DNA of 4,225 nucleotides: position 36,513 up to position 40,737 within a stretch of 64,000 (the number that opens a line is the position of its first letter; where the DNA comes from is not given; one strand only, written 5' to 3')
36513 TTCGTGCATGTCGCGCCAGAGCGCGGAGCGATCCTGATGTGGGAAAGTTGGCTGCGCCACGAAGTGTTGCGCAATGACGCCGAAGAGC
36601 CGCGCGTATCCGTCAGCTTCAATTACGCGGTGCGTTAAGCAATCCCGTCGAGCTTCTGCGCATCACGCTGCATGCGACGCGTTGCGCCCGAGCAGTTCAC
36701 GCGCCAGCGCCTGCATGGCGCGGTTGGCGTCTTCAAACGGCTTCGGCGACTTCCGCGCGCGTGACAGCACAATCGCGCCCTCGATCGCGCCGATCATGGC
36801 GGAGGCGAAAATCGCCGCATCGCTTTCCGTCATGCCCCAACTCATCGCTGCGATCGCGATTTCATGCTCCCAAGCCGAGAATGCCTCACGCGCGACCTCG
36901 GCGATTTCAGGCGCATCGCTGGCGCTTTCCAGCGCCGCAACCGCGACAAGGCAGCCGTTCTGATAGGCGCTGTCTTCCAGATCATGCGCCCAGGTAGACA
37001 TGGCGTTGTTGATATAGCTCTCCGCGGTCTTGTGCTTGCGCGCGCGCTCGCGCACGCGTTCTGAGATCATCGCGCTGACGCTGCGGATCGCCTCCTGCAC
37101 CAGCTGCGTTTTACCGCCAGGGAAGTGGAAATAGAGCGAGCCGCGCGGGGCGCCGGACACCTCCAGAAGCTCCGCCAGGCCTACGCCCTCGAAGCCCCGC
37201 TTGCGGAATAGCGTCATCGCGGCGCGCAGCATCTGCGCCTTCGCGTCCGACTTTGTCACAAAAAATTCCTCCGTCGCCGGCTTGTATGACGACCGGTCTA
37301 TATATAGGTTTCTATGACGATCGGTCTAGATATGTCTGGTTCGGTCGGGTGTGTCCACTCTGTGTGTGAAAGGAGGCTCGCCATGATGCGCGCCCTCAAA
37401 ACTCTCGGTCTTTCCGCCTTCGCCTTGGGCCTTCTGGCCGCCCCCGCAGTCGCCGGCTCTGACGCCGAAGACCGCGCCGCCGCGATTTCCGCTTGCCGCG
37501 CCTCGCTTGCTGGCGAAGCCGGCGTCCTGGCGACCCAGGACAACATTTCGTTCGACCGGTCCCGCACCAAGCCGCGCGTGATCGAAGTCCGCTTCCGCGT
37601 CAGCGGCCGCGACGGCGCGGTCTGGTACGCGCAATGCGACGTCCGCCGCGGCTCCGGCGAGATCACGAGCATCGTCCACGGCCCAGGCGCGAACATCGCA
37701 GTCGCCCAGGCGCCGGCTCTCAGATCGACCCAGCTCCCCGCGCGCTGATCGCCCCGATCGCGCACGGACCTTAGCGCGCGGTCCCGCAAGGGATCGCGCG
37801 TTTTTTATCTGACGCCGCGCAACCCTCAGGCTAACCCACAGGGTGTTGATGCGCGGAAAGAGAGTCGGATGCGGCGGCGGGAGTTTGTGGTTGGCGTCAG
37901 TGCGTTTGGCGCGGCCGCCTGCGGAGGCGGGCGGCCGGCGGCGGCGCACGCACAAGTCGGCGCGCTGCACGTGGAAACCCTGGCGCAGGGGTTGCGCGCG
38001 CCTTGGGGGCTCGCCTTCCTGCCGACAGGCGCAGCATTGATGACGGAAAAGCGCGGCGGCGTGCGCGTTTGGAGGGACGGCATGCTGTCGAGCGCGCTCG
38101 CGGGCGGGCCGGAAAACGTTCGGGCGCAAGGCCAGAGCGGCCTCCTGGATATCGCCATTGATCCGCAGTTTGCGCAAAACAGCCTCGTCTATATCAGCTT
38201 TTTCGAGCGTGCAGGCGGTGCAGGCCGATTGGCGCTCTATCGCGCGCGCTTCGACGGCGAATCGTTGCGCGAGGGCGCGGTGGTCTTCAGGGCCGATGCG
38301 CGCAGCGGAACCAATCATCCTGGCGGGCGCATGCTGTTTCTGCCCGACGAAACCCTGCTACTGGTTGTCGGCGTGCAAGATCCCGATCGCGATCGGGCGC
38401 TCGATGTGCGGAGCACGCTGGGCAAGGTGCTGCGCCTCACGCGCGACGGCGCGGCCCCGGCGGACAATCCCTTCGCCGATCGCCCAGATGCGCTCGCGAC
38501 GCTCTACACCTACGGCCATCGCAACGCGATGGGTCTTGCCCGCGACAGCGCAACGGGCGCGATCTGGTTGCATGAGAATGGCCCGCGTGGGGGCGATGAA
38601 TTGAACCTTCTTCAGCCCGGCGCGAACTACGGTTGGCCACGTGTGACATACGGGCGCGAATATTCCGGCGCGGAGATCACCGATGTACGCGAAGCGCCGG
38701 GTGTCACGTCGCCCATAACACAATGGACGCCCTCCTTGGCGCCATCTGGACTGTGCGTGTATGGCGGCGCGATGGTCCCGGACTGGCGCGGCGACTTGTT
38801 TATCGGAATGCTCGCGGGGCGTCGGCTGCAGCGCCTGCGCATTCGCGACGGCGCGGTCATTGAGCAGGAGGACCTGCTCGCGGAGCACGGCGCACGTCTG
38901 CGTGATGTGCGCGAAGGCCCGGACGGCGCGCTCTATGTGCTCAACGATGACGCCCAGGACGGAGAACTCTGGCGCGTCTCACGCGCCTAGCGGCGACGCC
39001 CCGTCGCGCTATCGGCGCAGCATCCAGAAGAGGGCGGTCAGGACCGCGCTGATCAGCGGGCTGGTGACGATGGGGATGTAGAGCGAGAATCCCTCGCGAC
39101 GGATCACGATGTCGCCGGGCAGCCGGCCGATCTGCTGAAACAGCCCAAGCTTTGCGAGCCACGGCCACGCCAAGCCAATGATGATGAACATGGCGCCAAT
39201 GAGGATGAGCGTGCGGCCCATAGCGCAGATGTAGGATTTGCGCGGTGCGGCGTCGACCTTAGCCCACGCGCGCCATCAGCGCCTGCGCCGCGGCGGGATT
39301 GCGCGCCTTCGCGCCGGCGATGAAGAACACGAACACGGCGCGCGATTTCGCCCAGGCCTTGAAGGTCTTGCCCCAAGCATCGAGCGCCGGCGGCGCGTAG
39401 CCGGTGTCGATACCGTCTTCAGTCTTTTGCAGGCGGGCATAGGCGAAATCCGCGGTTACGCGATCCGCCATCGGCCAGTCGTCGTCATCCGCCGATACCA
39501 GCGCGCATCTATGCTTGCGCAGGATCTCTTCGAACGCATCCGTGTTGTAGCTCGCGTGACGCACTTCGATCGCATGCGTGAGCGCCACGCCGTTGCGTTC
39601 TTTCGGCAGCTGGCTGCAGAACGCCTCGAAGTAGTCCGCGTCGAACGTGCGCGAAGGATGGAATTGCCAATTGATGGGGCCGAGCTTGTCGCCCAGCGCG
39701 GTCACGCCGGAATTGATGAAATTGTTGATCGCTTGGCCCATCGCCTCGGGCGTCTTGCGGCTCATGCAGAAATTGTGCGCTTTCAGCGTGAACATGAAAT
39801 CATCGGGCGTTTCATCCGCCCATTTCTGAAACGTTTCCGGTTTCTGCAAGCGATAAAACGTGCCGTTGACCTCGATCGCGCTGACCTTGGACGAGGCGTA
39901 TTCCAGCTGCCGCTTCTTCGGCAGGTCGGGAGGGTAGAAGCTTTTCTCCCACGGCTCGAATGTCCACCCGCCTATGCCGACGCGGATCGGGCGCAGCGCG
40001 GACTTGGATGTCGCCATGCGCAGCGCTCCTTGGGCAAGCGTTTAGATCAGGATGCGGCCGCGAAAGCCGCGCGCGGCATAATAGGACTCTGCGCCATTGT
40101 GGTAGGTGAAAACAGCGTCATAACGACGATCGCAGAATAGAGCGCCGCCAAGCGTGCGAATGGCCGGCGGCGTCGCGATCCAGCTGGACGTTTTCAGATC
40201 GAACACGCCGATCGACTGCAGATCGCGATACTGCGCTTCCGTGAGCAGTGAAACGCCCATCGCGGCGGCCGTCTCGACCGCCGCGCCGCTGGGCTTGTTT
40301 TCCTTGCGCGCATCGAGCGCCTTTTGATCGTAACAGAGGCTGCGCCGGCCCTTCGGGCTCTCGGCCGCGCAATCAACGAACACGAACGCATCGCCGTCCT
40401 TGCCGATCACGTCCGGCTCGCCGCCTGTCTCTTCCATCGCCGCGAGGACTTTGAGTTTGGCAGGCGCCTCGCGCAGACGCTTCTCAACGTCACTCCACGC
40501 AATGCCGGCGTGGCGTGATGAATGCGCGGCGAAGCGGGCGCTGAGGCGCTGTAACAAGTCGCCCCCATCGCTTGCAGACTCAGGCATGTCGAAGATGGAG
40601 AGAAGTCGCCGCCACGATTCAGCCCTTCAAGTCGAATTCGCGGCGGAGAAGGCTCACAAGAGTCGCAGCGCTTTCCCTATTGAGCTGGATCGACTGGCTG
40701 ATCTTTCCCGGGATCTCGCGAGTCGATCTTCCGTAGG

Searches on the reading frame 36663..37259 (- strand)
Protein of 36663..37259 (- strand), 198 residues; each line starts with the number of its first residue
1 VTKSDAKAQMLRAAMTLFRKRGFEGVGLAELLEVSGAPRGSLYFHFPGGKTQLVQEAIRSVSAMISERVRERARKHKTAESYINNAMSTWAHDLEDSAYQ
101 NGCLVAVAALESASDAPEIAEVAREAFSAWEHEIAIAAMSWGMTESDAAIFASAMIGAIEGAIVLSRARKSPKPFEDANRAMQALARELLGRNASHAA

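Call 39: search_protein_families(library=pfam, proteins=[window:36663-37259:-], max_evalue=0.001)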
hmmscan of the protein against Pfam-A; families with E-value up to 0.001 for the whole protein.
window:36663-37259:- (198 aa): 3 families
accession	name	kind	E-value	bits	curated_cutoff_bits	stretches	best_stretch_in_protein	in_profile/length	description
PF21993.1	TetR_C_13_2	-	5e-22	78.6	27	1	83-180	5-102/103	Transcriptional regulator LmrA/YxaF-like, C-terminal domain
PF16925.10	TetR_C_13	-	3e-10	40.9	27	1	83-182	5-109/109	Tetracyclin repressor-like, C-terminal domain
PF00440.29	TetR_N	-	6.8e-10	39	24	1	11-57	2-47/47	Bacterial regulatory proteins, tetR family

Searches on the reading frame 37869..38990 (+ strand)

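Call 39: search_protein_families(library=pfam, proteins=[window:37869-38990:+], max_evalue=0.001)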
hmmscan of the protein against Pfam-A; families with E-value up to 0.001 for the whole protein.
window:37869-38990:+ (373 aa): 1 family
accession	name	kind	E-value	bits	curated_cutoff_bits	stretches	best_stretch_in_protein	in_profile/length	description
PF07995.17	GSDH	-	4.8e-111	371.7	25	1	42-369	1-332/332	Glucose / Sorbosone dehydrogenase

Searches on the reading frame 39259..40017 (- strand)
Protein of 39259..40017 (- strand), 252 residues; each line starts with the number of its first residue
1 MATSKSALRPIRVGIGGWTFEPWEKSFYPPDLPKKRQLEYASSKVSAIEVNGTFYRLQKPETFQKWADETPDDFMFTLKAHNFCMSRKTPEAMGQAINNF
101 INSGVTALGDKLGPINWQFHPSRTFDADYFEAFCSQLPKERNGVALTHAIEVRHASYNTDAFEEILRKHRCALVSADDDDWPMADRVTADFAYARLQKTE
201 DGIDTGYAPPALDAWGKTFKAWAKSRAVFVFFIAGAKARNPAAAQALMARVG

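Call 39: search_protein_families(library=pfam, proteins=[window:39259-40017:-], max_evalue=0.001)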
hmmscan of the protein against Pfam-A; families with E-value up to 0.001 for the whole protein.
window:39259-40017:- (252 aa): 1 family
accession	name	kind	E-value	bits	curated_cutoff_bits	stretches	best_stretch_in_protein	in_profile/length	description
PF01904.24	DUF72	-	1.8e-61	208.4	25.3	1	28-249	1-216/217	Protein of unknown function DUF72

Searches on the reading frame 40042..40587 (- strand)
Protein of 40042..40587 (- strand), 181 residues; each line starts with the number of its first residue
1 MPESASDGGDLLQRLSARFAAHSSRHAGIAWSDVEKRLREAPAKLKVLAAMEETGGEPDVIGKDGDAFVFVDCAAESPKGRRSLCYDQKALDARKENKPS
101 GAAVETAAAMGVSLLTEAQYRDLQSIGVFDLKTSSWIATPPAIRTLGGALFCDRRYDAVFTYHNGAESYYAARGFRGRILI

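Call 39: search_protein_families(library=pfam, proteins=[window:40042-40587:-], max_evalue=0.001)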
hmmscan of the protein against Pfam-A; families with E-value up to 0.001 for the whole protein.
window:40042-40587:- (181 aa): 1 family
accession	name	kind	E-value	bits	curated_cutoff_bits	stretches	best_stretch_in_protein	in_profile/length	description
PF14066.11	DUF4256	-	5.7e-80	267.4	27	1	11-179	1-171/173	Protein of unknown function (DUF4256)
